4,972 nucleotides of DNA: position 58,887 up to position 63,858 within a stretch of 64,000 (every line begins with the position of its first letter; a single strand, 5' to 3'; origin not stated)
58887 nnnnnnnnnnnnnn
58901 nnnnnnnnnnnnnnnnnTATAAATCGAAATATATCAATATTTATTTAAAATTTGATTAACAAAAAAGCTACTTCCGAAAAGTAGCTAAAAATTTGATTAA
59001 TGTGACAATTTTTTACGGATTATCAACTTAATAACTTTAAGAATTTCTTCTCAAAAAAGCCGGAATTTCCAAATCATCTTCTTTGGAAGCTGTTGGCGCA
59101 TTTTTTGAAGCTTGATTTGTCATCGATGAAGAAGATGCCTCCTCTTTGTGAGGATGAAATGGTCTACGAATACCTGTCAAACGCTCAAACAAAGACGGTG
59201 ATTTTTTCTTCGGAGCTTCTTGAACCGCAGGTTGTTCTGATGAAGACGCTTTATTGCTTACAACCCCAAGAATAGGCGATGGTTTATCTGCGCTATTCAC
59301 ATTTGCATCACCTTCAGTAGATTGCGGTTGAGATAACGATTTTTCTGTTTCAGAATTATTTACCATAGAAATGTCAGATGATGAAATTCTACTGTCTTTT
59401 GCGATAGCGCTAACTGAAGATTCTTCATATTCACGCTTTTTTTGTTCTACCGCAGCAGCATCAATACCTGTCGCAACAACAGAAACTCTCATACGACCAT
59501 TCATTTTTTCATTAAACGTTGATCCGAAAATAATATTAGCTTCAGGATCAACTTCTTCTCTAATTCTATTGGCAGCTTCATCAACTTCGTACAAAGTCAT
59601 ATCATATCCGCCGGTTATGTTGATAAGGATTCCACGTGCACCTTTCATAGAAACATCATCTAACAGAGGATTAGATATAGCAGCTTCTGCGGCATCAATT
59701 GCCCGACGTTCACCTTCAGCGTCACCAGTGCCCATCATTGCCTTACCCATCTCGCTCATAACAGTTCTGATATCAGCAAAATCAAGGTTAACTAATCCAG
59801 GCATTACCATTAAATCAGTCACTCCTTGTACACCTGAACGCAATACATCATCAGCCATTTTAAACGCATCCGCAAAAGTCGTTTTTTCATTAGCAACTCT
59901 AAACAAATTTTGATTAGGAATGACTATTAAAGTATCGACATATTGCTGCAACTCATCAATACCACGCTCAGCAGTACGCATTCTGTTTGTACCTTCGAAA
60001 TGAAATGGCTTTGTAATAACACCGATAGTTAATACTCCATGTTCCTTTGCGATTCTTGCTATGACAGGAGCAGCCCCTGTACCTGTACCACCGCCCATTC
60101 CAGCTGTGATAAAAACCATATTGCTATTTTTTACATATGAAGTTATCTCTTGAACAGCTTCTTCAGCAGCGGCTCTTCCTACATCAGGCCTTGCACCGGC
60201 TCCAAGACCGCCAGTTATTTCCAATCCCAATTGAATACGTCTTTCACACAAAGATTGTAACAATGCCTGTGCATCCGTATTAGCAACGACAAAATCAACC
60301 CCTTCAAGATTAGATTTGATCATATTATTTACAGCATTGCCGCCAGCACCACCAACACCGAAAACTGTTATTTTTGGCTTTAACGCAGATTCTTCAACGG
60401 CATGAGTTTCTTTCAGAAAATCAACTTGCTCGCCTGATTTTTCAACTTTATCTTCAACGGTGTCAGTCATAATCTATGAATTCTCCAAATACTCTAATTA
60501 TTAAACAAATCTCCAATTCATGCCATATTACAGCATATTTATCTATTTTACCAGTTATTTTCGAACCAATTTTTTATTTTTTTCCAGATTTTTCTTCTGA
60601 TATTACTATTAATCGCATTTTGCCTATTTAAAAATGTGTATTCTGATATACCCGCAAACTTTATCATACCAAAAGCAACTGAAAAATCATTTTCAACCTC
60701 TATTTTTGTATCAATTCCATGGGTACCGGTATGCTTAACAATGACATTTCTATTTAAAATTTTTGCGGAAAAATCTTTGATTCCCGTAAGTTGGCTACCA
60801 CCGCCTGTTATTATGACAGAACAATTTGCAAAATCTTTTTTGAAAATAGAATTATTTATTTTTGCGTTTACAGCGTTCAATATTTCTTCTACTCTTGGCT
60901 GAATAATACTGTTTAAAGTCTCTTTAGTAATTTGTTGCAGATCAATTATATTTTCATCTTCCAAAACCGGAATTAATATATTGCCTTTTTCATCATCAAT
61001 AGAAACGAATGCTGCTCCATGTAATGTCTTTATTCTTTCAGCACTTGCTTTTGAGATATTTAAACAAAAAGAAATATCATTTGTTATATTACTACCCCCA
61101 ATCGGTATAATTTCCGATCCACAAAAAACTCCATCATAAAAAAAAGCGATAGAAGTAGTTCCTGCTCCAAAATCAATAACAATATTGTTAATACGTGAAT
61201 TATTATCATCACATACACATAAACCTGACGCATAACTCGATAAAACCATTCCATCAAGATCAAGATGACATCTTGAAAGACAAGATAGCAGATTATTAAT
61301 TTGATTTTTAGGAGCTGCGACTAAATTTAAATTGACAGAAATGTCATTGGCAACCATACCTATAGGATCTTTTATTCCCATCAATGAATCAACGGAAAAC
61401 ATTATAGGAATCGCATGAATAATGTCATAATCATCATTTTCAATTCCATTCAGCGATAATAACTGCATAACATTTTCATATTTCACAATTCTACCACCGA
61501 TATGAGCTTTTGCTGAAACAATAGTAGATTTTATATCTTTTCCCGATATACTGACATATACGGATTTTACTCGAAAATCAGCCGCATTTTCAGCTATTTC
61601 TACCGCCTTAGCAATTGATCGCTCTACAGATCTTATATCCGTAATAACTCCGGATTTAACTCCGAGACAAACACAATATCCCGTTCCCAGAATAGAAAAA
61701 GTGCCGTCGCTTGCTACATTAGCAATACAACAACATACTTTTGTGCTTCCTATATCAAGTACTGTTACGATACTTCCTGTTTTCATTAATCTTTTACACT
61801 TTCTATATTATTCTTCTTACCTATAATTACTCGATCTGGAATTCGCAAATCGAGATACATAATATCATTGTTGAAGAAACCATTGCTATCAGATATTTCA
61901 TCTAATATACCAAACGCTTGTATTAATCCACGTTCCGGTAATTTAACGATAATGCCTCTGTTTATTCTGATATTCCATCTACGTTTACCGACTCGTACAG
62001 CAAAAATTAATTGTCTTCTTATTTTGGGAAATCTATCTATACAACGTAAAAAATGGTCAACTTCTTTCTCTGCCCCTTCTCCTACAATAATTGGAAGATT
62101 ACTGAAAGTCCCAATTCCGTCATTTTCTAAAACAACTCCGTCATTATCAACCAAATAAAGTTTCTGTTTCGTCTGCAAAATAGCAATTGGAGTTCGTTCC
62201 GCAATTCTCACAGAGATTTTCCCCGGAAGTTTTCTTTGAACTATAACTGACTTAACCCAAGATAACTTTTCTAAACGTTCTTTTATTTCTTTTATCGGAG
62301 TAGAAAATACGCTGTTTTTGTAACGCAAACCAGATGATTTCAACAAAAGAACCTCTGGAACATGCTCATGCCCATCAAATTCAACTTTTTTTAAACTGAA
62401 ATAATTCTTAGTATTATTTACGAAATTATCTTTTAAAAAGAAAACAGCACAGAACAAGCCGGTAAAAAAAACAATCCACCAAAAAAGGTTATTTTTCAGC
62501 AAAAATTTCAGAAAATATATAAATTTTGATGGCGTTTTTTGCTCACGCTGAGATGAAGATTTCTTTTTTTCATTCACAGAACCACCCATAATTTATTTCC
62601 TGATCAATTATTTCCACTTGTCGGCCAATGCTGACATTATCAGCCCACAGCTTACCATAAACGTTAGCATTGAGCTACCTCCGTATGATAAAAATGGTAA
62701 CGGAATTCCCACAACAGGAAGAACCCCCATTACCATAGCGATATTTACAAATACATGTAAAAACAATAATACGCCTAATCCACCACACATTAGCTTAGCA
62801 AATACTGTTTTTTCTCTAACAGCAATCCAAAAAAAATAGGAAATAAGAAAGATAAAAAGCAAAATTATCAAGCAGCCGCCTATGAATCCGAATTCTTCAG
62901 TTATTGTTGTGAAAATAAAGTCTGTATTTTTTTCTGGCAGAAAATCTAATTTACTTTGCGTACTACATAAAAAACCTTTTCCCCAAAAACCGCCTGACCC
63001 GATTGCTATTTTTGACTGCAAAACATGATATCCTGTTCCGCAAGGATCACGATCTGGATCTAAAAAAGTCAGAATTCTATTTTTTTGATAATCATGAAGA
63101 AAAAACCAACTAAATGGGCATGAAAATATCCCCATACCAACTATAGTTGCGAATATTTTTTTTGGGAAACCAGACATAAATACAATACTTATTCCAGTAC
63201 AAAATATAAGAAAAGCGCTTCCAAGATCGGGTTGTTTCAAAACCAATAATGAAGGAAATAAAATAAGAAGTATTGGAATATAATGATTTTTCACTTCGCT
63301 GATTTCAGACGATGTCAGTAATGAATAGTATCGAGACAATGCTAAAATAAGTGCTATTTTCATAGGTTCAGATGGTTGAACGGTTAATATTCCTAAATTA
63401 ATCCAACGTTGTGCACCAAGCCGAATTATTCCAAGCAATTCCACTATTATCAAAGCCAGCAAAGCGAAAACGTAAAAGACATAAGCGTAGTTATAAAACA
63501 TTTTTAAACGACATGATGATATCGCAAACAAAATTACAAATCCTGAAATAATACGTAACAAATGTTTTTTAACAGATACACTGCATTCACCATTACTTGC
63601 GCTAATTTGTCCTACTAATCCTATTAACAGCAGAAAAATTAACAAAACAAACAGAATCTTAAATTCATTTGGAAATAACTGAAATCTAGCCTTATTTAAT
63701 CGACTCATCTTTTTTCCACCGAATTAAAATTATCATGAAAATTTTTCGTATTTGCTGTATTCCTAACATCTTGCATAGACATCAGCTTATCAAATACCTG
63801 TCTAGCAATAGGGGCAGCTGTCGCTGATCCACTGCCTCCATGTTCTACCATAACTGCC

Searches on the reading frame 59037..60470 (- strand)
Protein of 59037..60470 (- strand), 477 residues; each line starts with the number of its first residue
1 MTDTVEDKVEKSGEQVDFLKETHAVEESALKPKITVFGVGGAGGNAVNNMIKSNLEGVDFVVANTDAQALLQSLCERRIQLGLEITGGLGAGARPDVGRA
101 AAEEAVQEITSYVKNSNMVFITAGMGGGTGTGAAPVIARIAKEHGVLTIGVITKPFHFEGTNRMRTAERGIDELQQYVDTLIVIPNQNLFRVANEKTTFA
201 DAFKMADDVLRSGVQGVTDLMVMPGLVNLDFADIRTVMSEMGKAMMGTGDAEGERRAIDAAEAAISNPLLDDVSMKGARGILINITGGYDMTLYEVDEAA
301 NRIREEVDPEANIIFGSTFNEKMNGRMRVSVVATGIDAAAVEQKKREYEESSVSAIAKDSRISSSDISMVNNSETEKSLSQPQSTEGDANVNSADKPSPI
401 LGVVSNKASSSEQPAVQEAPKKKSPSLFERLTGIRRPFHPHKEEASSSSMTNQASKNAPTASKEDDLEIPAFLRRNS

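Call 7: search_protein_families(library=pfam, proteins=[window:59037-60470:-], max_evalue=0.01)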
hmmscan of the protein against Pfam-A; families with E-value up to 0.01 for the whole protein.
window:59037-60470:- (477 aa): 3 families
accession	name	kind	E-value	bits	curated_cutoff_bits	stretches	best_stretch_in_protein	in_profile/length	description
PF00091.31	Tubulin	-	8e-49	166.9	33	1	33-193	1-189/190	Tubulin/FtsZ family, GTPase domain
PF12327.13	FtsZ_C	-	1.7e-38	131.2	27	1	242-337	1-95/95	FtsZ family, C-terminal domain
PF04055.27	Radical_SAM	-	0.0062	17.2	29.5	0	100-233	28-161/166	Radical SAM superfamily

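Call 19: find_encoding_contigs(protein=window:59037-60470:-, flank=10000, max_places=10)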
Protein window:59037-60470:- (477 aa): 1 contig read that carries it; 1 place shown.
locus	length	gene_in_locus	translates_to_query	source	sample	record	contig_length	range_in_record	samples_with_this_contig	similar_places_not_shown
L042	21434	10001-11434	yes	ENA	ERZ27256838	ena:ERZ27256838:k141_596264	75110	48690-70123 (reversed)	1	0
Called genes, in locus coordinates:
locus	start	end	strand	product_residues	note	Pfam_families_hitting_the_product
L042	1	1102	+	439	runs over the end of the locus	PF00324:AA_permease, PF13520:AA_permease_2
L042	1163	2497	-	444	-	PF13393:tRNA-synt_His, PF00587:tRNA-synt_2b, PF03129:HGTP_anticodon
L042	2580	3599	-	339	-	-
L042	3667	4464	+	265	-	PF04085:MreC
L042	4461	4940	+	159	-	-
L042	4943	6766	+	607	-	PF03717:PBP_dimer, PF00905:Transpeptidase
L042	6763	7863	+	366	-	PF01098:FTSW_RODA_SPOVE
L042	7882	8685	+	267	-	PF08478:POTRA_1, PF03799:FtsQ_DivIB_C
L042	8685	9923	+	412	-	PF02491:SHS2_FTSA, PF06723:MreB_Mbl, PF14450:FtsA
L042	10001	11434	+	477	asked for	PF00091:Tubulin, PF12327:FtsZ_C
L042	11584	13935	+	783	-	-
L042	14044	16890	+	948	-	-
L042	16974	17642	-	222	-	-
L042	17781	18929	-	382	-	PF01041:DegT_DnrJ_EryC1, PF00155:Aminotran_1_2, PF01053:Cys_Met_Meta_PP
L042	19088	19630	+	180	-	PF03330:DPBB_1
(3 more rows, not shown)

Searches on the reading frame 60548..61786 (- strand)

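Call 7: search_protein_families(library=pfam, proteins=[window:60548-61786:-], max_evalue=0.01)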
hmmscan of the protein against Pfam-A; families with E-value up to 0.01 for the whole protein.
window:60548-61786:- (412 aa): 5 families
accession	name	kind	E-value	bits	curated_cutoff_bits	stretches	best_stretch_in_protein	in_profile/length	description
PF14450.12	FtsA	-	4.4e-28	98.6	31.8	2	202-354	1-113/127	Cell division protein FtsA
PF02491.25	SHS2_FTSA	-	1.7e-12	47.9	25.4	1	82-156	1-78/79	SHS2 domain inserted in FTSA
PF06723.19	MreB_Mbl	-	2.8e-11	43.3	27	1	200-351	146-304/327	MreB/Mbl protein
PF06277.17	EutA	-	0.00051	19.5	27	1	191-331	137-265/475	Ethanolamine utilisation protein EutA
PF00022.25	Actin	-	0.0012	17.9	27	0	180-244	132-189/410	Actin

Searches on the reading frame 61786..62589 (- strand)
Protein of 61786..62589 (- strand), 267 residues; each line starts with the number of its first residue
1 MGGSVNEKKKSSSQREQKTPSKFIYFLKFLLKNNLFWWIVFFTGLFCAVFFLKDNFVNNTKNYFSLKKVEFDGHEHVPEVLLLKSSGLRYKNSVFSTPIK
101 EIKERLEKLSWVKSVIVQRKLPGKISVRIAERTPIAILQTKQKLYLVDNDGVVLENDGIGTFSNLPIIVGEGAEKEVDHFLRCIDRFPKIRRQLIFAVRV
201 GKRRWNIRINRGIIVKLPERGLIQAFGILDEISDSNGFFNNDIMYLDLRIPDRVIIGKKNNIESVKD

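Call 7: search_protein_families(library=pfam, proteins=[window:61786-62589:-], max_evalue=0.01)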
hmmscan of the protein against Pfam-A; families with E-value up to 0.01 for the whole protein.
window:61786-62589:- (267 aa): 2 families
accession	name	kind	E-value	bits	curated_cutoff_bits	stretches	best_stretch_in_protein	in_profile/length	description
PF08478.15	POTRA_1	-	2e-16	60.5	23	1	64-132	1-69/69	POTRA domain, FtsQ-type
PF03799.20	FtsQ_DivIB_C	-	1.3e-11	45.8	21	1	136-249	1-114/114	Cell division protein FtsQ/DivIB, C-terminal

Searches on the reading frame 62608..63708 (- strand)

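Call 7: search_protein_families(library=pfam, proteins=[window:62608-63708:-], max_evalue=0.01)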
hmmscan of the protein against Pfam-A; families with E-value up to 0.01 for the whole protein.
window:62608-63708:- (366 aa): 1 family
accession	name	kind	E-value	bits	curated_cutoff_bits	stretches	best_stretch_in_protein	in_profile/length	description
PF01098.24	FTSW_RODA_SPOVE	-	3.4e-97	326.1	26.4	1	20-361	5-351/356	Cell cycle protein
